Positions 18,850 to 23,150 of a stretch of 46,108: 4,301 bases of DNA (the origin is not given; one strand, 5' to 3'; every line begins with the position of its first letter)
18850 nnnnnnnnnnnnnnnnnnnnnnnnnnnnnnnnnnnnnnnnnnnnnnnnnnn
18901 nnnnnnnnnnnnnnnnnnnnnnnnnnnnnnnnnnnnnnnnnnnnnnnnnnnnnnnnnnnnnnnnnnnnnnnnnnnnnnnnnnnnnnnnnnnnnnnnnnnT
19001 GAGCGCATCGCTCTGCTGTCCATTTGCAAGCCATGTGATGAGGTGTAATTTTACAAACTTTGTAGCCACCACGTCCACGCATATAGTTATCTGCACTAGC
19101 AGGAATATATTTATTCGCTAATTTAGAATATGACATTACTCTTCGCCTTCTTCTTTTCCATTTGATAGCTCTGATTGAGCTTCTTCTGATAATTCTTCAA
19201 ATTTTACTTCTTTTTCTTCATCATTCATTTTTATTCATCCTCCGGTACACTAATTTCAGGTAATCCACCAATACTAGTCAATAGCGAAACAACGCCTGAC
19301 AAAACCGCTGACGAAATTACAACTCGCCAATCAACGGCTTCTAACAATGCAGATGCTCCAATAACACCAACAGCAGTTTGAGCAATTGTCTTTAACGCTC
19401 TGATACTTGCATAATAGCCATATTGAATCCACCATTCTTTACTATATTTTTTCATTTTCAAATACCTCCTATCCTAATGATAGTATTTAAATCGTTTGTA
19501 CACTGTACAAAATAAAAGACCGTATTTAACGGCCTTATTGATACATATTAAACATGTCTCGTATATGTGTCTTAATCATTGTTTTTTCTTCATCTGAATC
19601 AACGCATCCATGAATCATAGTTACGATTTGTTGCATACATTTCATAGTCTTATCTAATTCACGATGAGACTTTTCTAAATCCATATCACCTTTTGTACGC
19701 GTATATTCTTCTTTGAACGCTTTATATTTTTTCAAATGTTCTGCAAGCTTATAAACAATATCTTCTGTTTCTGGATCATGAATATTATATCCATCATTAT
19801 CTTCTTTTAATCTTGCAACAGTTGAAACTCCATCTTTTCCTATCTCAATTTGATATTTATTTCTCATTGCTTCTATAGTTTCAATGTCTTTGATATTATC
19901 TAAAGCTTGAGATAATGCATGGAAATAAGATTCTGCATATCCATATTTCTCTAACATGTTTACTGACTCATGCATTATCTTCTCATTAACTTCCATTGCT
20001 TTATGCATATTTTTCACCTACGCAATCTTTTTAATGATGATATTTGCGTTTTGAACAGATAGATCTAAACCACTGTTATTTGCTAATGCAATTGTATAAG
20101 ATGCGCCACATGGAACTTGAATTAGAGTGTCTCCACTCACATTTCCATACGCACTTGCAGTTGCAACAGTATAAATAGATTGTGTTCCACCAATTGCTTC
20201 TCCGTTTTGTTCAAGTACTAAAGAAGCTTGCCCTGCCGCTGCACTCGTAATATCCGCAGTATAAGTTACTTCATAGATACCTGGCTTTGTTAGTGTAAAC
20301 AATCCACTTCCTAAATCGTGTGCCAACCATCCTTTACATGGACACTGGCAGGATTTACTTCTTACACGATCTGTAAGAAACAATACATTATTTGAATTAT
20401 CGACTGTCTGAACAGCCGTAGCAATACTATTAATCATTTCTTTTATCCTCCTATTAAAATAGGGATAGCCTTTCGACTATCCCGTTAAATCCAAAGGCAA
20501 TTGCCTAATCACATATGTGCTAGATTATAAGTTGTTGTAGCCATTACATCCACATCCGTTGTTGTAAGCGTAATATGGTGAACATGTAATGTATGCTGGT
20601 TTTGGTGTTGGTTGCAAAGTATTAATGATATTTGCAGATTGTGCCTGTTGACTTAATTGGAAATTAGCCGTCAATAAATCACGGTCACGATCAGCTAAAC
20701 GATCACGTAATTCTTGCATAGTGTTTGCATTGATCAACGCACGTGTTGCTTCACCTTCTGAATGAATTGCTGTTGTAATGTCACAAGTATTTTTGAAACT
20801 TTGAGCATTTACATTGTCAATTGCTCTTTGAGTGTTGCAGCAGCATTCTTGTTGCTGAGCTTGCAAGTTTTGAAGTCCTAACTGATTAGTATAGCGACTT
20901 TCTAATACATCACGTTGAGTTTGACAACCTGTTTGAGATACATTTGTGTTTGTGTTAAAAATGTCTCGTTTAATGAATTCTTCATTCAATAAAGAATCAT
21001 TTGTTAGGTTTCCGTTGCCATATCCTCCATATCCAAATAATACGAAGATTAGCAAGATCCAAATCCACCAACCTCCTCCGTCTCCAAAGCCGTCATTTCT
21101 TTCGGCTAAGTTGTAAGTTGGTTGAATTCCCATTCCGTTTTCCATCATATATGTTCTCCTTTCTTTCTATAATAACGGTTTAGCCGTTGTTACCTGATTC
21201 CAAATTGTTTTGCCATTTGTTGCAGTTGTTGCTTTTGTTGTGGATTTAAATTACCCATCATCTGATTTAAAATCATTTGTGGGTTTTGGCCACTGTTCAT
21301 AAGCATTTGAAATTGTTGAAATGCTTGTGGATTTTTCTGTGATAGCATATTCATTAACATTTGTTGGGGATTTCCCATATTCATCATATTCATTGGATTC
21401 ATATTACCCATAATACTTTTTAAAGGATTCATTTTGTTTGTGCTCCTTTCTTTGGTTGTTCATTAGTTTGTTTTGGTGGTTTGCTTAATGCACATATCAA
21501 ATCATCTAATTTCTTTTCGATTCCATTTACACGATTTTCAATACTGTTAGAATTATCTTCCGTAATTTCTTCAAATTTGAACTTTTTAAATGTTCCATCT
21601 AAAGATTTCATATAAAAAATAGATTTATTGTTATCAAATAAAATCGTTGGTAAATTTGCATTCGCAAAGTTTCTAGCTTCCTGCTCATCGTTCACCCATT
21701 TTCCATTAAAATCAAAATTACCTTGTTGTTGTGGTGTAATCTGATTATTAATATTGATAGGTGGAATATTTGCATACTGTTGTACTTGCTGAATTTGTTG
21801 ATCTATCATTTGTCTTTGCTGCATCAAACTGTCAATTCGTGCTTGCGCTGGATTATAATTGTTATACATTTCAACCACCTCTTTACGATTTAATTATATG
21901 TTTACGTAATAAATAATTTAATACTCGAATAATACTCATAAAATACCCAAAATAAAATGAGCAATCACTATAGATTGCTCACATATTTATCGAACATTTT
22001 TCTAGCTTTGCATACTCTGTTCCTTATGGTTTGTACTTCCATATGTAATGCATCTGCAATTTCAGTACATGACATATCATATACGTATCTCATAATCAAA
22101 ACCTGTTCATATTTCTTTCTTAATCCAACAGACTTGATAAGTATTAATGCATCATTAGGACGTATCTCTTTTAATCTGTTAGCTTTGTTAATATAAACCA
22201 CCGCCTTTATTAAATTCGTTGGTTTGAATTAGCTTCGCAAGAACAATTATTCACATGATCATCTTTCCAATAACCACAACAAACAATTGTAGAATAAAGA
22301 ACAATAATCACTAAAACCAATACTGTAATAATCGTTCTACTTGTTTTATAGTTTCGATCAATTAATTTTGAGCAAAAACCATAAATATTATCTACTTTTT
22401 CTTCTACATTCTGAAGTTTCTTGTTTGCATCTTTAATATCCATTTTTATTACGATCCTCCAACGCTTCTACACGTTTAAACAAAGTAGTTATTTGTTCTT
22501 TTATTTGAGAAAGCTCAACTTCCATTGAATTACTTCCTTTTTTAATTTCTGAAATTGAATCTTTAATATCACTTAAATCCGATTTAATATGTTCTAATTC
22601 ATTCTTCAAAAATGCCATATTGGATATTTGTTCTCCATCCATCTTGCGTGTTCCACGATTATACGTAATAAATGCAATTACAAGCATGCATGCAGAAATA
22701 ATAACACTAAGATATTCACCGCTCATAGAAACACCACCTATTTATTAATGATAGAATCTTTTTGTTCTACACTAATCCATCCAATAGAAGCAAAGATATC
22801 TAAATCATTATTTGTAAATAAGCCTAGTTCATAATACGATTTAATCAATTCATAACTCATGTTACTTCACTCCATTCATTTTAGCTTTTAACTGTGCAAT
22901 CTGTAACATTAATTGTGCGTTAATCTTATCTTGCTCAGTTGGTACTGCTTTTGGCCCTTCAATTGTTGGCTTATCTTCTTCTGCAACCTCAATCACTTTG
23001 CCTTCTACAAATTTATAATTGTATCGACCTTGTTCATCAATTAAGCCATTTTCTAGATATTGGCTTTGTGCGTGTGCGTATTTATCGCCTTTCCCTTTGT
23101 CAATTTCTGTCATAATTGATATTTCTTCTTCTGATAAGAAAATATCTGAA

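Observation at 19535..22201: Six-gene cargo block wedged inside the XkdX/XhlA-holin-endolysin cassette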

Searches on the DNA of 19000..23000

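Call 105: search_rna_families(source=window, start=19000, end=23000, threshold=evalue, max_evalue=1)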
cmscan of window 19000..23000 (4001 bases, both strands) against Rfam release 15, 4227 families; matches with E-value up to 1: 0.
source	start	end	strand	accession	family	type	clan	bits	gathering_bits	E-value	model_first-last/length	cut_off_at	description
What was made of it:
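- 20462..20483 (-): T_D: GNRA-loop hairpin with a T-run, lying directly against the RBS of E. It is preceded by a second small conserved hairpin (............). No Rfam family (call 105).
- Tried and rejected: Rfam found nothing in the block (call 105).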

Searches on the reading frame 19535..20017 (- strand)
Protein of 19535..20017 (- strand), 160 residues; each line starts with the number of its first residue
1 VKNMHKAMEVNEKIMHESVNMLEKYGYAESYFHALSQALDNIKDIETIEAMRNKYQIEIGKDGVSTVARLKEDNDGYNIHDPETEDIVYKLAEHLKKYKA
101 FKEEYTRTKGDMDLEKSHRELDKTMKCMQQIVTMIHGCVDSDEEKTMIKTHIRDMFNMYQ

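Call 3: search_protein_families(library=pfam, proteins=[window:19535-20017:-], max_evalue=1)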
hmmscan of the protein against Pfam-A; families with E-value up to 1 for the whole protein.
window:19535-20017:- (160 aa): 3 families
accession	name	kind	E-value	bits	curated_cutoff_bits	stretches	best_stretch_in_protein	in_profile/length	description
PF14179.11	YppG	-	0.0036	18.5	27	1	96-137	59-100/105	YppG-like protein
PF03532.18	OMS28_porin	-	0.083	12.6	27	1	95-152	169-227/253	OMS28 porin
PF01152.27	Bac_globin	-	0.11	13.2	21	1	79-157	35-113/121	Bacterial-like globin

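Call 4: search_protein_families(library=phrogs, proteins=[window:19535-20017:-], max_evalue=0.1)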
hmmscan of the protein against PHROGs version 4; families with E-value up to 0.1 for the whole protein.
window:19535-20017:- (160 aa): 3 families
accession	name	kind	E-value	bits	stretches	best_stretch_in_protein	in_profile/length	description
phrog_20188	-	DNA, RNA and nucleotide metabolism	0.0028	18.1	1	40-130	13-103/279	endonuclease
phrog_10939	-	unknown function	0.022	15.6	1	124-150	16-42/62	-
phrog_36937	-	unknown function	0.057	14.4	1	35-138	4-105/128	-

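Call 13: search_protein_families(library=ncbifam, proteins=[window:19535-20017:-], max_evalue=1)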
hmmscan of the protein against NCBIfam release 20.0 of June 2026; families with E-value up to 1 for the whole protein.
window:19535-20017:- (160 aa): 2 families
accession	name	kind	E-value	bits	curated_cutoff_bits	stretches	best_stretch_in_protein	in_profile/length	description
TIGR01107.1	Na_K_ATPase_bet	equivalog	0.002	17.2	189.35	1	45-108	62-126/290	sodium/potassium-exchanging ATPase subunit beta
NF000681.0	PRK00034.3-1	equivalog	0.11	12.5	64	1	83-111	10-38/78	Asp-tRNA(Asn) amidotransferase subunit GatC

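Call 14: search_protein_families(library=padloc, proteins=[window:19535-20017:-], max_evalue=0.1)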
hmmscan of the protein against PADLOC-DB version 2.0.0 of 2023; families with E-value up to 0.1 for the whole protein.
window:19535-20017:- (160 aa): 0 families

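Call 46: search_solved_structures(query=window:19535-20008:-, max_evalue=10)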
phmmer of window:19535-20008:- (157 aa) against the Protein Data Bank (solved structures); distinct sequences matched with E-value up to 10: 3.
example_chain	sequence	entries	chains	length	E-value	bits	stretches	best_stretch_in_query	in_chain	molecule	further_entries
4r58_A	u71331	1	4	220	0.089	16.2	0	29-69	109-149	Leucine Rich Repeat protein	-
8xyv_A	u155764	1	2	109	0.28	14.6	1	78-138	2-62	De novo designed protein 0705-5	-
4r5c_A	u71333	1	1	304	0.43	14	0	29-70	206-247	Leucine rich repeat protein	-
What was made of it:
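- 19535..20008 (-): F: 157-aa acidic protein. It is a core cassette member, recognisable by a C-terminal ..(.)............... motif. No Pfam or PDB match (calls 3, 46).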
